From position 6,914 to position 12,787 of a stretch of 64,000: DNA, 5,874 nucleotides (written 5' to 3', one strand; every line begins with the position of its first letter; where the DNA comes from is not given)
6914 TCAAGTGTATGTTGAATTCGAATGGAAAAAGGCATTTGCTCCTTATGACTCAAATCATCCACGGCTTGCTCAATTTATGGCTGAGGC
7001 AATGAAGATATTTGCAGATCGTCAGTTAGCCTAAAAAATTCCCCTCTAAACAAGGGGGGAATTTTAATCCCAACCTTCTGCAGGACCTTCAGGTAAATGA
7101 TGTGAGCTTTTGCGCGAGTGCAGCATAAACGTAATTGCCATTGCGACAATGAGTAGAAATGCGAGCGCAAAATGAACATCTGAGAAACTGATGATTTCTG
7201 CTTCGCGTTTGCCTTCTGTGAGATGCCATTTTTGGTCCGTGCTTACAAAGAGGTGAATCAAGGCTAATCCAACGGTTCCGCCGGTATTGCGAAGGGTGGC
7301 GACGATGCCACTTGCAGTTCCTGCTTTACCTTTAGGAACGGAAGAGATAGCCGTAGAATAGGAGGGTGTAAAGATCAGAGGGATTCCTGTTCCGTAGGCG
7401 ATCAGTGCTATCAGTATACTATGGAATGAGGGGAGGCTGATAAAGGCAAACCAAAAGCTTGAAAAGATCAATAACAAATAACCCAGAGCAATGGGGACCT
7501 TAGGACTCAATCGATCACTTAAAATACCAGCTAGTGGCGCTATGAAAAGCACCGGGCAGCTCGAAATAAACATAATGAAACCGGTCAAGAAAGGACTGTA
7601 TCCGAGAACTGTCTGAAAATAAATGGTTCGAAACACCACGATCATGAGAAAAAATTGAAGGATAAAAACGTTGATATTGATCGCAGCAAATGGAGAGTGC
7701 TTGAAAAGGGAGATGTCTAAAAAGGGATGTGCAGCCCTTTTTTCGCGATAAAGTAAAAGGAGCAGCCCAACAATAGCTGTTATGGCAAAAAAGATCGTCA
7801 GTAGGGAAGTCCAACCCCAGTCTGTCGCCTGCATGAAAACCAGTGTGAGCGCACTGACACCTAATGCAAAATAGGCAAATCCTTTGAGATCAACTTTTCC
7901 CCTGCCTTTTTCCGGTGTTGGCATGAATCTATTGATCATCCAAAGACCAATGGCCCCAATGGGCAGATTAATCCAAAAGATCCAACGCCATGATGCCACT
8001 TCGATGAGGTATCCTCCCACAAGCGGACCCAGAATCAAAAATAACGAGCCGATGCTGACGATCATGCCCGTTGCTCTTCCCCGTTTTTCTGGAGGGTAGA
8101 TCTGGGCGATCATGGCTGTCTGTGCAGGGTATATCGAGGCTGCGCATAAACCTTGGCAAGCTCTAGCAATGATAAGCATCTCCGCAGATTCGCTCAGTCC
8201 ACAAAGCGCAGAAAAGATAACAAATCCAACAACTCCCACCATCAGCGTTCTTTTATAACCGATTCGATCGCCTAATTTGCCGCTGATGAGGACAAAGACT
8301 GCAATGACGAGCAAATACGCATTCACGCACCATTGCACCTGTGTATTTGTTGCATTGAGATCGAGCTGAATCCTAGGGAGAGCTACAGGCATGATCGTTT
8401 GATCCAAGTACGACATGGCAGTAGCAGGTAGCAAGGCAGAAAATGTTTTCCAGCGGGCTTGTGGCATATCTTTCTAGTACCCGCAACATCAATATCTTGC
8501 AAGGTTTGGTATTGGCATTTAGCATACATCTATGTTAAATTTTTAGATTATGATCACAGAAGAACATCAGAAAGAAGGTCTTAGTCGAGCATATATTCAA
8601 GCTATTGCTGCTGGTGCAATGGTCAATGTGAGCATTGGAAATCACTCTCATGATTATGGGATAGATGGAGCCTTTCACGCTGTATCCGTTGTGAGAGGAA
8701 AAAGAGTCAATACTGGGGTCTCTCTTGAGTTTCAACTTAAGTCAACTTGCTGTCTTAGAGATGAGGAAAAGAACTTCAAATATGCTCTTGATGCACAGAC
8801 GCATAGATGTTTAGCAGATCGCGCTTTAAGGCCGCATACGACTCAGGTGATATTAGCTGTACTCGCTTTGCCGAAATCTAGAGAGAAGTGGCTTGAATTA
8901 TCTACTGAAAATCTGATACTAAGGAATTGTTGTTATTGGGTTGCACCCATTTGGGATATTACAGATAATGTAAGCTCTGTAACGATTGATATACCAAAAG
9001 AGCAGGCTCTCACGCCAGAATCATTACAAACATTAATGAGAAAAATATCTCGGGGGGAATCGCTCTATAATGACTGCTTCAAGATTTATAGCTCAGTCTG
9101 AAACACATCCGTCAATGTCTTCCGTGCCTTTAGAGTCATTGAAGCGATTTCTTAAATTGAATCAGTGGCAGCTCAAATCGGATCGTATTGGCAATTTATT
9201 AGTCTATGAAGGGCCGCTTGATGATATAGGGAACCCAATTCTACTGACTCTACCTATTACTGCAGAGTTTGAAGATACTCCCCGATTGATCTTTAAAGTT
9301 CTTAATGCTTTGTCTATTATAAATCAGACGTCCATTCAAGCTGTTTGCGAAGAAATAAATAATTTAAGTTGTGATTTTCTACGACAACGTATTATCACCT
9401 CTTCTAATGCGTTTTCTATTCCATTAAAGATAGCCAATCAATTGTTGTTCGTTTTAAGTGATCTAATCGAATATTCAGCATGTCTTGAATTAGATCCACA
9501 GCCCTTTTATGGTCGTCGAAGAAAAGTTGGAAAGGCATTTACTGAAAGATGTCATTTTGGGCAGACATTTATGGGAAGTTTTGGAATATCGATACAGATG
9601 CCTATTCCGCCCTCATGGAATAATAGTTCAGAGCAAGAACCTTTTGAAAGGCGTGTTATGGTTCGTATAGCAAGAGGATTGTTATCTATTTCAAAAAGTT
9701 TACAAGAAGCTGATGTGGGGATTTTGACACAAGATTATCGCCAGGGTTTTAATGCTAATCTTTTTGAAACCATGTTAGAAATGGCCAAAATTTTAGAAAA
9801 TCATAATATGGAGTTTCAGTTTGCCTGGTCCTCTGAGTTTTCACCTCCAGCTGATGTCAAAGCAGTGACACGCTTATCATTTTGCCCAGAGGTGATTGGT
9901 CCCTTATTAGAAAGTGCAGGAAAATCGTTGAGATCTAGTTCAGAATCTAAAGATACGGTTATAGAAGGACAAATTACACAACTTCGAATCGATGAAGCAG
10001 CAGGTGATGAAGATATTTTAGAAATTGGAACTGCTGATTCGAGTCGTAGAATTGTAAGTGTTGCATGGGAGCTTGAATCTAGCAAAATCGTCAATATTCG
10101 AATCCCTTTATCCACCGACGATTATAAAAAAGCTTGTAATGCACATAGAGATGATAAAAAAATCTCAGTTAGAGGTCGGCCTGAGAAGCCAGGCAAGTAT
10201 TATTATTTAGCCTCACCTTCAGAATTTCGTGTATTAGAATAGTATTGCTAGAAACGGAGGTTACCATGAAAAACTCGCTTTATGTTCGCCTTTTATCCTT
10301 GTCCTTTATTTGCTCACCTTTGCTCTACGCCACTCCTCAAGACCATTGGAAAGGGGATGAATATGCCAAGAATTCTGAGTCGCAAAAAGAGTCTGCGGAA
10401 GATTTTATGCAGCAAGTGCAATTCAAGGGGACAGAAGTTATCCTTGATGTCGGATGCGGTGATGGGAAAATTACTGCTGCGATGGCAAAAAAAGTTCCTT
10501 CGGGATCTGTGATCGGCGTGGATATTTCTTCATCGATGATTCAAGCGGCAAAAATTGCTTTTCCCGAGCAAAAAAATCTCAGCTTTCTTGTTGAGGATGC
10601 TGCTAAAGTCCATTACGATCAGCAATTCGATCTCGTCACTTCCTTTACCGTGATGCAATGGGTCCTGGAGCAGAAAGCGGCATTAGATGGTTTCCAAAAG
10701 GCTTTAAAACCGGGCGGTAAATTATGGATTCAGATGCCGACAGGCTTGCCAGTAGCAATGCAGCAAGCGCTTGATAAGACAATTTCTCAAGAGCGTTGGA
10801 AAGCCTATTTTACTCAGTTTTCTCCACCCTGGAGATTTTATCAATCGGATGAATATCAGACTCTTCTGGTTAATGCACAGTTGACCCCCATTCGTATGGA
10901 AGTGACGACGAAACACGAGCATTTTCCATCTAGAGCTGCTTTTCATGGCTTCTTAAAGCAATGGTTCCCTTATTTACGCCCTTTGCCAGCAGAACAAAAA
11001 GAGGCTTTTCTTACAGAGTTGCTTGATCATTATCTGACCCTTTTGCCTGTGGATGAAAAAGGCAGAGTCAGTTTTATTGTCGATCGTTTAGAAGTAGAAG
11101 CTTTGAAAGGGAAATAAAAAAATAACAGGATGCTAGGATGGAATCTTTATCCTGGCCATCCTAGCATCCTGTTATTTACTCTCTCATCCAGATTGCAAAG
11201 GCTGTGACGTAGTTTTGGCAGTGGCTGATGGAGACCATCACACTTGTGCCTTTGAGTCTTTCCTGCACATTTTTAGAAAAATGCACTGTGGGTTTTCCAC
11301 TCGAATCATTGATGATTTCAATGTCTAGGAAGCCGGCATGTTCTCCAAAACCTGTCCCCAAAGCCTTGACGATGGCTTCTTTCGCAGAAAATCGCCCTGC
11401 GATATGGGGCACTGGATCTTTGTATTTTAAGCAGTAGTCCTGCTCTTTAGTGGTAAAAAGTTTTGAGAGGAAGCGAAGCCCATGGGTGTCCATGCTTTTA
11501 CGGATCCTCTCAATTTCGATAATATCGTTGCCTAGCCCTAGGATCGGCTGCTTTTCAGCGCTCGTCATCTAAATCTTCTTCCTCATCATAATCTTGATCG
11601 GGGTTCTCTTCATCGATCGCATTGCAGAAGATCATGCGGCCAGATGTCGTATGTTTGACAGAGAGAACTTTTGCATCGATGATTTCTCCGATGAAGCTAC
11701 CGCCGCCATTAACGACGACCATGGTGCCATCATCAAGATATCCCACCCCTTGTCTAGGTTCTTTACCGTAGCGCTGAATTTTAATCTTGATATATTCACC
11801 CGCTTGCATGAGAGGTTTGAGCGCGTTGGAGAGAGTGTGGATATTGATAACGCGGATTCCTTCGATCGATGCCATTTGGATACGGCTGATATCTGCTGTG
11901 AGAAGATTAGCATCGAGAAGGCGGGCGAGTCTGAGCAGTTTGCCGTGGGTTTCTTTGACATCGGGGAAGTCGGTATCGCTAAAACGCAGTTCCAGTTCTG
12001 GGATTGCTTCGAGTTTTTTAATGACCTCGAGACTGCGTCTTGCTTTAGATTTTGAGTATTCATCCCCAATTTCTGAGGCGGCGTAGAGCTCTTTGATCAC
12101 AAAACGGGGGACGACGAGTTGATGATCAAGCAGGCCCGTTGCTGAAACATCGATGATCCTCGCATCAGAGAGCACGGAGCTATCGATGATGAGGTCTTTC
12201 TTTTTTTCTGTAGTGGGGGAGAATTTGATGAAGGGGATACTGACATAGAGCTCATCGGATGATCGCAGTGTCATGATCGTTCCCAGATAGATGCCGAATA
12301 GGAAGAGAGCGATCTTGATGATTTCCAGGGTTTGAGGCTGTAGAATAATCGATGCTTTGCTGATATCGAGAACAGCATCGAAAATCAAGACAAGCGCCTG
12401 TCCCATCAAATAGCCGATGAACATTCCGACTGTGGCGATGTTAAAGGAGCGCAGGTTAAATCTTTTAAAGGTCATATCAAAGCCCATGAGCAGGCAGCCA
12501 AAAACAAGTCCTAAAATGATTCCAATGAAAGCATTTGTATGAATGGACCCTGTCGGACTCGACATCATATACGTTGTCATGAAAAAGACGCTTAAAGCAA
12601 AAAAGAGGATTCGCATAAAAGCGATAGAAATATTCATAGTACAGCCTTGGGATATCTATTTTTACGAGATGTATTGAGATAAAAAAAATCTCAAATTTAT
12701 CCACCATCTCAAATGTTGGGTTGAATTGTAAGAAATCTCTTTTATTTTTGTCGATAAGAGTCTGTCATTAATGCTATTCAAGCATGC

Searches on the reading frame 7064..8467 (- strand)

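Call 73: search_protein_families(library=pfam, proteins=[window:7064-8467:-], max_evalue=0.00001)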
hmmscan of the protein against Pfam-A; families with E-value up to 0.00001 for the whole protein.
window:7064-8467:- (467 aa): 2 families
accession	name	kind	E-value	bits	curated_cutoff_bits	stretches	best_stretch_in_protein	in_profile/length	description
PF07690.21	MFS_1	-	2.7e-66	224.3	33.4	1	13-400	2-346/347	Major Facilitator Superfamily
PF00083.30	Sugar_tr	-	2.9e-14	53.2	22.3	1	38-175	42-185/452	Sugar (and other) transporter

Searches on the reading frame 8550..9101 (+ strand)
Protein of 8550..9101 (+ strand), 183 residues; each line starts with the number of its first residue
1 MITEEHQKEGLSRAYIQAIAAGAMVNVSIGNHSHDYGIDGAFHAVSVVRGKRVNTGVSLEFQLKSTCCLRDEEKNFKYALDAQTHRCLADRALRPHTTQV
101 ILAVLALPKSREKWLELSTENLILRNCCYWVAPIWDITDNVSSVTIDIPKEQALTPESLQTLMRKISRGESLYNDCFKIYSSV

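Call 73: search_protein_families(library=pfam, proteins=[window:8550-9101:+], max_evalue=0.00001)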
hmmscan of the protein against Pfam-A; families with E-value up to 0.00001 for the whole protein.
window:8550-9101:+ (183 aa): 1 family
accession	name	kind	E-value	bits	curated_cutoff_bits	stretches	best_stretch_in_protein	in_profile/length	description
PF14280.11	DUF4365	-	5.5e-20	72.3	24.3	1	10-165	2-138/139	Domain of unknown function (DUF4365)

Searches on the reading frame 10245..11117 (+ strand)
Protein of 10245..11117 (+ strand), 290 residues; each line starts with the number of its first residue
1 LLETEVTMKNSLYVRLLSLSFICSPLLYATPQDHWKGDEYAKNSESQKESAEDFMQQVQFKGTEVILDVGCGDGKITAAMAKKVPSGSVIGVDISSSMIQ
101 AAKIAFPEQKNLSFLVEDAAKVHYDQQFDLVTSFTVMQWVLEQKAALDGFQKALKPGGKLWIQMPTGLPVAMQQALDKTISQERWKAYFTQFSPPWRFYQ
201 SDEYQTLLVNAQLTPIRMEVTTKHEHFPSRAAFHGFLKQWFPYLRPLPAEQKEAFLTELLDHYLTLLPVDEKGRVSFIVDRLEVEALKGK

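Call 73: search_protein_families(library=pfam, proteins=[window:10245-11117:+], max_evalue=0.00001)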
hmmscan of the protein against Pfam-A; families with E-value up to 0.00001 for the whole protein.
window:10245-11117:+ (290 aa): 12 families
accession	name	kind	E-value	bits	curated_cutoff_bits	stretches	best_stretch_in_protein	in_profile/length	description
PF13847.12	Methyltransf_31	-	4.1e-21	75.6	27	1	63-209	4-142/145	Methyltransferase domain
PF13649.12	Methyltransf_25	-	6.2e-21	75.3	27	1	66-158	1-97/97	Methyltransferase domain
PF08241.18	Methyltransf_11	-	1.5e-20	74.1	21.2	1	67-162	1-95/95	Methyltransferase domain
PF08242.18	Methyltransf_12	-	4e-18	66.4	30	1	67-160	1-98/98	Methyltransferase domain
PF13489.12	Methyltransf_23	-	4.3e-16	59.5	27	1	61-214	21-160/164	Methyltransferase domain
PF01209.24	Ubie_methyltran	-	4.4e-11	43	20.1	1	56-162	41-151/233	ubiE/COQ5 methyltransferase family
PF05175.20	MTS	-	1.9e-09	37.8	23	1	55-181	24-155/170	Methyltransferase small domain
PF02390.23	Methyltransf_4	-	3.3e-09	36.9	24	1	64-122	3-63/173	Putative methyltransferase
PF24675.1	NpmA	-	3e-07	30.4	60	1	50-105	12-67/214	16S rRNA (adenine(1408)-N(1))-methyltransferase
PF00891.24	Methyltransf_2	-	1.1e-06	28.6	22.3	1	45-162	45-164/210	O-methyltransferase domain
PF02353.26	CMAS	-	2.2e-06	27.6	27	1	44-174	44-176/273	Mycolic acid cyclopropane synthetase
PF05219.18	DREV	-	8.8e-06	25.5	26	0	62-162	94-186/265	DREV methyltransferase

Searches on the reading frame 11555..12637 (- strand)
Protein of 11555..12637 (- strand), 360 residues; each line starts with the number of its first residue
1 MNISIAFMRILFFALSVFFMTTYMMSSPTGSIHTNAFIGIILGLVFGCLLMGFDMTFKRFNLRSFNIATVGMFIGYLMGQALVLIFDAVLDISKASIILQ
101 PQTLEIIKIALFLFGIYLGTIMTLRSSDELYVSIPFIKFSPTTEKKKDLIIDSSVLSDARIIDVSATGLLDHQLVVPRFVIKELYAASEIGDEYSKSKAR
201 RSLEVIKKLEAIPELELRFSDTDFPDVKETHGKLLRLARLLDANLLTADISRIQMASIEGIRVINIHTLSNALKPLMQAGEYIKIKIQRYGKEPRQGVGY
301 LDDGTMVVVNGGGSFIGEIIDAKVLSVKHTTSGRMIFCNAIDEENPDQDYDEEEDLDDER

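Call 74: search_protein_families(library=pfam, proteins=[window:11555-12637:-], max_evalue=0.00001)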
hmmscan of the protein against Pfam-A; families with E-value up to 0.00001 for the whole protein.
window:11555-12637:- (360 aa): 1 family
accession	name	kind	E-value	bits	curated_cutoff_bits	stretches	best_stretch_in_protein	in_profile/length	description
PF01938.26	TRAM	-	1.7e-06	28.2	21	1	280-329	5-53/61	TRAM domain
